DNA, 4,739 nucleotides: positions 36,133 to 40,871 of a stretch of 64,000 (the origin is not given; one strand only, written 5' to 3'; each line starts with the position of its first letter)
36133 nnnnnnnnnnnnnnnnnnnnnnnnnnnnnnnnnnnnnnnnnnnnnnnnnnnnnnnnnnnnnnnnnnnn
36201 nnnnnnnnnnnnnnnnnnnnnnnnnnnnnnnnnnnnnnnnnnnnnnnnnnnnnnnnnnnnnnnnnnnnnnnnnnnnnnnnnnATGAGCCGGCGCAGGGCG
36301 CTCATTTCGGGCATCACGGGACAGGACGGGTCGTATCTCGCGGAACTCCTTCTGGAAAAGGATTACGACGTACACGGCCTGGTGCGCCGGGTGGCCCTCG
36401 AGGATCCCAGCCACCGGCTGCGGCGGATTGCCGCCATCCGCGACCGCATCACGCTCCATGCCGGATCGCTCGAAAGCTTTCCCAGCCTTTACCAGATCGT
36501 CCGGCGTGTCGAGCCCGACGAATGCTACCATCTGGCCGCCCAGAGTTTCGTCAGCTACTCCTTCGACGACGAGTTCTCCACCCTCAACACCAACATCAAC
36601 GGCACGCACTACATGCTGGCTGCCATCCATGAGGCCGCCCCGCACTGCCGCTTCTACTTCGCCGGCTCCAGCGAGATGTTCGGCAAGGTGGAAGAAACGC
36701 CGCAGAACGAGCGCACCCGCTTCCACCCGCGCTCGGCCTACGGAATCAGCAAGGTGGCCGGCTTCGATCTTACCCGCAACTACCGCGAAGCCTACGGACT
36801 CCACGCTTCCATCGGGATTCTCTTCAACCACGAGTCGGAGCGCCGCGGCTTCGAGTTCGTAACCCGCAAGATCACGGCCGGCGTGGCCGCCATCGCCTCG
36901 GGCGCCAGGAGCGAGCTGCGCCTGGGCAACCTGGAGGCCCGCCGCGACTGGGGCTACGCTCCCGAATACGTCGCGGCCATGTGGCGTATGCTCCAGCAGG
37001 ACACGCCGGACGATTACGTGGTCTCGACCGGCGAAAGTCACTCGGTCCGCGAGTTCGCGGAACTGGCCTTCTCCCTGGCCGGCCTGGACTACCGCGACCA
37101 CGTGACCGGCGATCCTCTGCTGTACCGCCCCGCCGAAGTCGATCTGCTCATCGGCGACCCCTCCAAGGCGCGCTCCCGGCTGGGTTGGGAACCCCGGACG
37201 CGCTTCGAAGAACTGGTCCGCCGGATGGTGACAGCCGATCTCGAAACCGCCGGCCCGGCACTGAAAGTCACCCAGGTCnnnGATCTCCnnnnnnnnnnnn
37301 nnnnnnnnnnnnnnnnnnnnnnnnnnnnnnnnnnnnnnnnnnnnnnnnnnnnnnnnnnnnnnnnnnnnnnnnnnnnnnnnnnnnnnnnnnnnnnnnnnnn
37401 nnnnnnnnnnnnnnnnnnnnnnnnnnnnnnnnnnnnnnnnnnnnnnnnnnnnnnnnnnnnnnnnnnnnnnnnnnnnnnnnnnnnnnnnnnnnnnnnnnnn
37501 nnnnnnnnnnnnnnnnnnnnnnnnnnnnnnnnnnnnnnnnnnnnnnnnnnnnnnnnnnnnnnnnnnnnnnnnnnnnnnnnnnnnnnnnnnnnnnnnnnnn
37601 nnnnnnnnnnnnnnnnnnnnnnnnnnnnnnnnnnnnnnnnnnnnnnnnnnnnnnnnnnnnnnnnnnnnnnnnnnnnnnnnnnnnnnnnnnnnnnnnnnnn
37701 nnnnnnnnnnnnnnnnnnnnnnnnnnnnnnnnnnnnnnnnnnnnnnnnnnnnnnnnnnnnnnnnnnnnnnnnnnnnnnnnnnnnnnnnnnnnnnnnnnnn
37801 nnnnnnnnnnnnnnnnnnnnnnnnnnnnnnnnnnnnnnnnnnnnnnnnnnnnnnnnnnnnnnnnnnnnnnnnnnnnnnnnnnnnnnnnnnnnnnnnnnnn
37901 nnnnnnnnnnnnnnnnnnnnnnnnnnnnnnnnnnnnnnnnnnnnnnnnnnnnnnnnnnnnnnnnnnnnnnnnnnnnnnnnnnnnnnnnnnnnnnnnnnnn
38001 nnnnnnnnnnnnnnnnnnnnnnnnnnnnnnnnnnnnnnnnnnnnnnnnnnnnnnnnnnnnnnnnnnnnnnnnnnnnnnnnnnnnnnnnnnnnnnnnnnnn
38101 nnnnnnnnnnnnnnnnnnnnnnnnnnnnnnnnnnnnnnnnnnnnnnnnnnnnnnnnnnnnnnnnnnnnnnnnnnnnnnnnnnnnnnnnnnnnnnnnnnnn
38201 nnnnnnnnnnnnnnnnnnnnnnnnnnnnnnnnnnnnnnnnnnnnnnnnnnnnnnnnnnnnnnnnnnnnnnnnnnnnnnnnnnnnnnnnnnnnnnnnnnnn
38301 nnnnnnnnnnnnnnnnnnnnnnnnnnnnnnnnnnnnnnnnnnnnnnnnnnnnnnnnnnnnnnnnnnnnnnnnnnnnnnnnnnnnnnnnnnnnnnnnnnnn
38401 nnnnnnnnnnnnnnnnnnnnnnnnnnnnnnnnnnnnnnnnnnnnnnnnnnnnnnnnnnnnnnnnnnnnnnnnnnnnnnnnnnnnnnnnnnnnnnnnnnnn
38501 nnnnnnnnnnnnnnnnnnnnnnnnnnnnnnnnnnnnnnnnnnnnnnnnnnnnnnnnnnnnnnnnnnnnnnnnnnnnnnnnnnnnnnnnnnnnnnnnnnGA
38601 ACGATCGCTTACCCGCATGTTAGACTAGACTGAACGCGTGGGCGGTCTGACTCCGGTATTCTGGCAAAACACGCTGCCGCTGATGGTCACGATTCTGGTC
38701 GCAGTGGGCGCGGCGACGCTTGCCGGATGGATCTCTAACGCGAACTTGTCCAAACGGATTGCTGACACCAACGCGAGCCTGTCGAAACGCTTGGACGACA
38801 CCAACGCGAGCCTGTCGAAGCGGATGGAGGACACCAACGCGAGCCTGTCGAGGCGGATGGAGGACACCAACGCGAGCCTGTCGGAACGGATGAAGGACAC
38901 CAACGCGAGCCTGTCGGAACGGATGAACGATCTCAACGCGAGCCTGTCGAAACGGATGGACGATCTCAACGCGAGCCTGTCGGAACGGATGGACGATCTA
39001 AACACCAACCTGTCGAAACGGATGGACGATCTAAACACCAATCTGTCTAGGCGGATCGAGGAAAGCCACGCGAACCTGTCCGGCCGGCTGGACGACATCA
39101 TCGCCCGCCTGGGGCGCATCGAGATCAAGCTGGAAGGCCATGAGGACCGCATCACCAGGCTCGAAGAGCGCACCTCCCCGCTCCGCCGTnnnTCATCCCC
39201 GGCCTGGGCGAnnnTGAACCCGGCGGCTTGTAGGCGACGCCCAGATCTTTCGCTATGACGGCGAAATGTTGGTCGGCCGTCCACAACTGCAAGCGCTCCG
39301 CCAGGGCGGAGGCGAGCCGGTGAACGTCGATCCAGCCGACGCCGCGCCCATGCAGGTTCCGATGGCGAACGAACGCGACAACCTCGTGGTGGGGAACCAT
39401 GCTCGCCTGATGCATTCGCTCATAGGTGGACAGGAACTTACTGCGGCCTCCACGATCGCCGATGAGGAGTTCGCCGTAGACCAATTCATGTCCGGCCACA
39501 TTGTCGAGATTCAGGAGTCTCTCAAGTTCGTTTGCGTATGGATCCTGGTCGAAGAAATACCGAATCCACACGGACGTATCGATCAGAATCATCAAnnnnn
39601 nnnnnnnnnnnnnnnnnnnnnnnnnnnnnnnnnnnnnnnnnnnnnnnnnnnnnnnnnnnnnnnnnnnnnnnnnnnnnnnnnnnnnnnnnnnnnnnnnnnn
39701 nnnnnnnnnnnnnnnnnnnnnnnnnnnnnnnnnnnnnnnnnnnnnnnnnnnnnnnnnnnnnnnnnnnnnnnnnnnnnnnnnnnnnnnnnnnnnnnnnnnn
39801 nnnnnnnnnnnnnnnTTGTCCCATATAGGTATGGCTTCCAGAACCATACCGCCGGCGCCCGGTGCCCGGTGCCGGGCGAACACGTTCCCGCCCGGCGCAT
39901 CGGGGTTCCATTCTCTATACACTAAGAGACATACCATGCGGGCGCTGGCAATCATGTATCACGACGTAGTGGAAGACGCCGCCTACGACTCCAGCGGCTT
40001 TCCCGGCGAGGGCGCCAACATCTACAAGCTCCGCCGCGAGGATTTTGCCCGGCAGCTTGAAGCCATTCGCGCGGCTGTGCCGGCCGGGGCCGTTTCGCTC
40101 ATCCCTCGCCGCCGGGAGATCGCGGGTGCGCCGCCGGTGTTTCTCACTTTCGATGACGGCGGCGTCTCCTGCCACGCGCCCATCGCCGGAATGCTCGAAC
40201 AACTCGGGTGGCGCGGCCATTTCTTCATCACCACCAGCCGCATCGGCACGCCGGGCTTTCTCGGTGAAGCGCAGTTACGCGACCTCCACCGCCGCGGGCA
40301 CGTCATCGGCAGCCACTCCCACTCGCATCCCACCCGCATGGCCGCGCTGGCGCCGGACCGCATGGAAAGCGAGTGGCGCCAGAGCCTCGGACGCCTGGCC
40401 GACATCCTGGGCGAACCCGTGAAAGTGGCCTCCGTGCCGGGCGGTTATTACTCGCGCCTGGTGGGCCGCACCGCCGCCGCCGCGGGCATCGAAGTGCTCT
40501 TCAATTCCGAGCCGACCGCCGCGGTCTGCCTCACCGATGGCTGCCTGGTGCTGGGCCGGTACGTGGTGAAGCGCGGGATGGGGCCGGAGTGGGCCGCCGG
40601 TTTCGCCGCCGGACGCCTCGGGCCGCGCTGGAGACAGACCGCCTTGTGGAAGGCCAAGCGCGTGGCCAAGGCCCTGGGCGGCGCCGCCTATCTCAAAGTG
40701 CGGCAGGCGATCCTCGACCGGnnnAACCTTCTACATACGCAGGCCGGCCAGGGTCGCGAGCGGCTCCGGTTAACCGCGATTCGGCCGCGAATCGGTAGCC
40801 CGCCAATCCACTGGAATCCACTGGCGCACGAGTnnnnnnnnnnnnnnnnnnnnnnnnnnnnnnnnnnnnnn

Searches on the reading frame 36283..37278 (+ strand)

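Call 22: search_protein_families(library=pfam, proteins=[window:36283-37278:+], max_evalue=0.001)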
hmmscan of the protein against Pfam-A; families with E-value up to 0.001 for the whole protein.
window:36283-37278:+ (332 aa): 3 families
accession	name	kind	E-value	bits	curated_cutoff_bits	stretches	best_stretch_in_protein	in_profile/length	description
PF16363.11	GDP_Man_Dehyd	-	8.1e-117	390.8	27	1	7-315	1-332/332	GDP-mannose 4,6 dehydratase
PF01370.27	Epimerase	-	1.6e-58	198.4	20.9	1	6-247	1-239/240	NAD dependent epimerase/dehydratase family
PF04321.23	RmlD_sub_bind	-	0.00027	20.5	27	1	5-168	2-140/287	RmlD substrate binding domain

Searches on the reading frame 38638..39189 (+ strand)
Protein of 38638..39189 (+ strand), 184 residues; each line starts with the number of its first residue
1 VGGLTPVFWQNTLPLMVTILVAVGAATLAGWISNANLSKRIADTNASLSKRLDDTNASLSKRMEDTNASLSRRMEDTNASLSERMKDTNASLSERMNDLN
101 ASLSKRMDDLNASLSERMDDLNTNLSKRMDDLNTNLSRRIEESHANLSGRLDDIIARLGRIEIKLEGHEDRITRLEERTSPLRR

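Call 23: search_protein_families(library=pfam, proteins=[window:38638-39189:+], max_evalue=0.001)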
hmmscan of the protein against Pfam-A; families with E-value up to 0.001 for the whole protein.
window:38638-39189:+ (184 aa): 8 families
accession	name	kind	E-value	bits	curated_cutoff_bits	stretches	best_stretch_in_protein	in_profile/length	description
PF01442.23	Apolipoprotein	-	4.7e-17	62.7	90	1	41-159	24-142/190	Apolipoprotein A1/A4/E domain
PF07464.16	ApoLp-III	-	5.5e-05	23.8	36.3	1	40-125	3-92/146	Apolipophorin-III precursor (apoLp-III)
PF04513.17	Baculo_PEP_C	-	0.00014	22.4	38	1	89-163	47-120/140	Baculovirus polyhedron envelope protein, PEP, C terminus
PF24072.1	T7_gp14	-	0.00017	22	27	1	18-148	6-140/187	T7 virus internal virion protein gp14 family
PF21521.3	MYO6_lever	-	0.00024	21.8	27.3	0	69-119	73-122/141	Myosin VI, lever arm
PF05478.16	Prominin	-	0.0003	19.5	34.3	0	43-128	206-291/799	Prominin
PF07889.17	DUF1664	-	0.00039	20.9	34.6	0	80-176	27-121/124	Protein of unknown function (DUF1664)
PF24275.1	NttA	-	0.00055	20.7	27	0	45-88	26-69/94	T2SS substrate NttA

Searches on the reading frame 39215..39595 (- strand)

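Call 23: search_protein_families(library=pfam, proteins=[window:39215-39595:-], max_evalue=0.001)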
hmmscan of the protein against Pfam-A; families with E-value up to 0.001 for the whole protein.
window:39215-39595:- (127 aa): 1 family
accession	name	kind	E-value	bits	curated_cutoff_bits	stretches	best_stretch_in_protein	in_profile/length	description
PF01850.27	PIN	-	7.7e-11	43.1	23.6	1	3-116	1-119/120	PIN domain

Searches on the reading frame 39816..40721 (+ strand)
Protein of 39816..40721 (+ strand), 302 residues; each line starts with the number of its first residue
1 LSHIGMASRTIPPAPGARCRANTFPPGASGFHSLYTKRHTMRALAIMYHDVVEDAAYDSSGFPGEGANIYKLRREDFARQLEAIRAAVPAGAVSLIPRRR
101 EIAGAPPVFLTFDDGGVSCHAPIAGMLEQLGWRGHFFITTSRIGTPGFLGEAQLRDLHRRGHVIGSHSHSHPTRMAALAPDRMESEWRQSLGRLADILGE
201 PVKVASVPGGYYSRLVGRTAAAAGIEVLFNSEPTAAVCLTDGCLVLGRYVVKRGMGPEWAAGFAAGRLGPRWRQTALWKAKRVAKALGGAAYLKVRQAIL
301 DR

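Call 23: search_protein_families(library=pfam, proteins=[window:39816-40721:+], max_evalue=0.001)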
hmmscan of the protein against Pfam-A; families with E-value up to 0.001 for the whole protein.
window:39816-40721:+ (302 aa): 1 family
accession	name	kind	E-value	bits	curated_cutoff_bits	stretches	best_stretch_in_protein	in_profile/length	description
PF01522.26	Polysacc_deac_1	-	5.2e-21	75.3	23.1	1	105-227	6-123/124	Polysaccharide deacetylase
